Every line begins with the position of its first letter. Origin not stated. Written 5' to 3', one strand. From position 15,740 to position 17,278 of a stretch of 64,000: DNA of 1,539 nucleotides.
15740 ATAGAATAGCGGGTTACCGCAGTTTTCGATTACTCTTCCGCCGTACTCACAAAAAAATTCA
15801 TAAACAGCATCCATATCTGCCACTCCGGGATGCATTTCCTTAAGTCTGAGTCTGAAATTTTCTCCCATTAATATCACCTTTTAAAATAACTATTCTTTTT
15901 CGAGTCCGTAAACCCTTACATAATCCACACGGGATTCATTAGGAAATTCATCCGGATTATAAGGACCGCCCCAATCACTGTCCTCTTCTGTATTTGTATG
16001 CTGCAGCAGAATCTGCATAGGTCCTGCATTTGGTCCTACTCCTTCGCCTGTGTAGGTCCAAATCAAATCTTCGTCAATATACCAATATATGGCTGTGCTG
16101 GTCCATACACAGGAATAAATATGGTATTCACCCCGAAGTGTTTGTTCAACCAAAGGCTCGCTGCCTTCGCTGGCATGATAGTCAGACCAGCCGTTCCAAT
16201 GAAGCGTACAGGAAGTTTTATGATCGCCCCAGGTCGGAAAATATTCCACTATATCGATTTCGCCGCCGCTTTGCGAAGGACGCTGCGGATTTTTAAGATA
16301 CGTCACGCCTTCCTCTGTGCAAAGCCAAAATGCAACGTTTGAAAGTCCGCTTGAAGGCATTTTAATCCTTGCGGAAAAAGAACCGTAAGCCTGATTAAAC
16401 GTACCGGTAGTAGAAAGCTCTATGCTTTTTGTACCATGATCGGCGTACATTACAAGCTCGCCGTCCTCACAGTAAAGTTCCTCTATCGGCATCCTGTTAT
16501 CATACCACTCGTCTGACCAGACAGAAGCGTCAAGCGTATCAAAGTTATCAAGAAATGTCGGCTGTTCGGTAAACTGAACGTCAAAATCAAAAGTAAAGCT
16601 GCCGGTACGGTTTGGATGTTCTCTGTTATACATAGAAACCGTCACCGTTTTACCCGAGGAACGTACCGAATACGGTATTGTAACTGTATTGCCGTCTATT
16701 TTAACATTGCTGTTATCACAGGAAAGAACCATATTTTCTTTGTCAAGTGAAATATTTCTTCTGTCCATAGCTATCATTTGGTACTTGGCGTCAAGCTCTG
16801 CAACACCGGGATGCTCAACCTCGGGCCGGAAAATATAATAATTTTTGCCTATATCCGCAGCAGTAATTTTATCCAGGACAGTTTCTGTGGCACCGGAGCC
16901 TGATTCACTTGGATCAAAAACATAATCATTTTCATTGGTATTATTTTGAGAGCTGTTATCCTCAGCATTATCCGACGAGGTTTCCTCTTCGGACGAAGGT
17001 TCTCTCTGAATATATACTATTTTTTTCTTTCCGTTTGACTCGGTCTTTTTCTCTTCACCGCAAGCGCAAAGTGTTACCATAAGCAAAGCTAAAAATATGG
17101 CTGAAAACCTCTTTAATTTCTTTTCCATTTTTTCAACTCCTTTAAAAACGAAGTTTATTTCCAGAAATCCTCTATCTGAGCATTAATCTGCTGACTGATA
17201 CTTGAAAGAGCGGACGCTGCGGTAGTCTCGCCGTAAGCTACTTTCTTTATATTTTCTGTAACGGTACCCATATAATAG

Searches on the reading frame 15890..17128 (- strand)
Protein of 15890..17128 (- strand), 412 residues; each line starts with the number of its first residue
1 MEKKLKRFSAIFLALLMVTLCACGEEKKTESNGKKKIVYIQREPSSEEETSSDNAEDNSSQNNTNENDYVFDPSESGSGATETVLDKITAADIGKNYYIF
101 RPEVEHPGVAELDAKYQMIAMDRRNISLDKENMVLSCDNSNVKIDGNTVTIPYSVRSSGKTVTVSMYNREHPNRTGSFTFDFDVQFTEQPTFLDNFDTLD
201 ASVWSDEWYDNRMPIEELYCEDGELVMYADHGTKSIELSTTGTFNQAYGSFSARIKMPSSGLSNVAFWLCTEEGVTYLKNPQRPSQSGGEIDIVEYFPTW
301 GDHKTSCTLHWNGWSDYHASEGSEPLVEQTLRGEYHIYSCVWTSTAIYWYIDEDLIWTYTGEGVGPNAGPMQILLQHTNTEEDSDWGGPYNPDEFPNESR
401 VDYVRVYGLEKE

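Call 7: search_protein_families(library=pfam, proteins=[window:15890-17128:-], max_evalue=0.01)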
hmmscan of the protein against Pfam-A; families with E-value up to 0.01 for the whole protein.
window:15890-17128:- (412 aa): 1 family
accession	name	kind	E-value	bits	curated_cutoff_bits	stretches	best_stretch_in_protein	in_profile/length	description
PF00722.28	Glyco_hydro_16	-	1.5e-14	54.3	22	1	221-388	17-167/175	Glycosyl hydrolases family 16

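Call 59: search_solved_structures(query=window:15890-17128:-, max_evalue=0.00001)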
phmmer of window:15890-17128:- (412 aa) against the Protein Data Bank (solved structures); distinct sequences matched with E-value up to 0.00001: 16.
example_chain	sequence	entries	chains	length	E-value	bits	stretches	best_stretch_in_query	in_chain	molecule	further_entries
4crq_A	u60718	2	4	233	4.2e-13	52.3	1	216-407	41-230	ENDO-1,3-BETA-GLUCANASE, FAMILY GH16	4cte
6jh5_A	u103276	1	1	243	1.4e-11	47.3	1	231-407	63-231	LamCAT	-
3iln_A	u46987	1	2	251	6.4e-11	45.1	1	231-408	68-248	Laminarinase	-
6jhj_A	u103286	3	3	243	7.2e-11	44.9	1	231-407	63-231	LamCAT | laminarinase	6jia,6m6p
3atg_A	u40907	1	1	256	1.6e-10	43.8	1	230-408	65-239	GLUCANASE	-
9voq_A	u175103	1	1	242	1.2e-09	41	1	230-408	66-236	Beta-1,3-glucanase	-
9vmv_A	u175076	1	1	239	1.2e-09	41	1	230-407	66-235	Beta-1,3-glucanase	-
2hyk_A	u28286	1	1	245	2.3e-09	40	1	228-409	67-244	Beta-1,3-glucanase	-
9voo_A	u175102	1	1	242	2.8e-09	39.7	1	230-408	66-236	Hydrolase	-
5wut_A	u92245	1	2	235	3.1e-09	39.5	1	220-407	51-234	ULam111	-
4bq1_A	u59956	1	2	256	1.2e-08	37.6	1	241-407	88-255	ENDO-1,3-BETA-GLUCANASE, FAMILY GH16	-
8va4_A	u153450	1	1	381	2.9e-08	36.4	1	238-407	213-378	Glycoside hydrolase family 16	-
4bow_A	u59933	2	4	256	5.7e-08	35.4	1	241-407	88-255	ENDO-1,3-BETA-GLUCANASE, FAMILY GH16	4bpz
7wwc_A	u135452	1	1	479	1.2e-07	34.4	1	235-407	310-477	beta-1,3(4)-glucanase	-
7ww4_A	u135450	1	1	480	1.2e-07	34.4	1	235-407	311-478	beta-1,3(4)-glucanase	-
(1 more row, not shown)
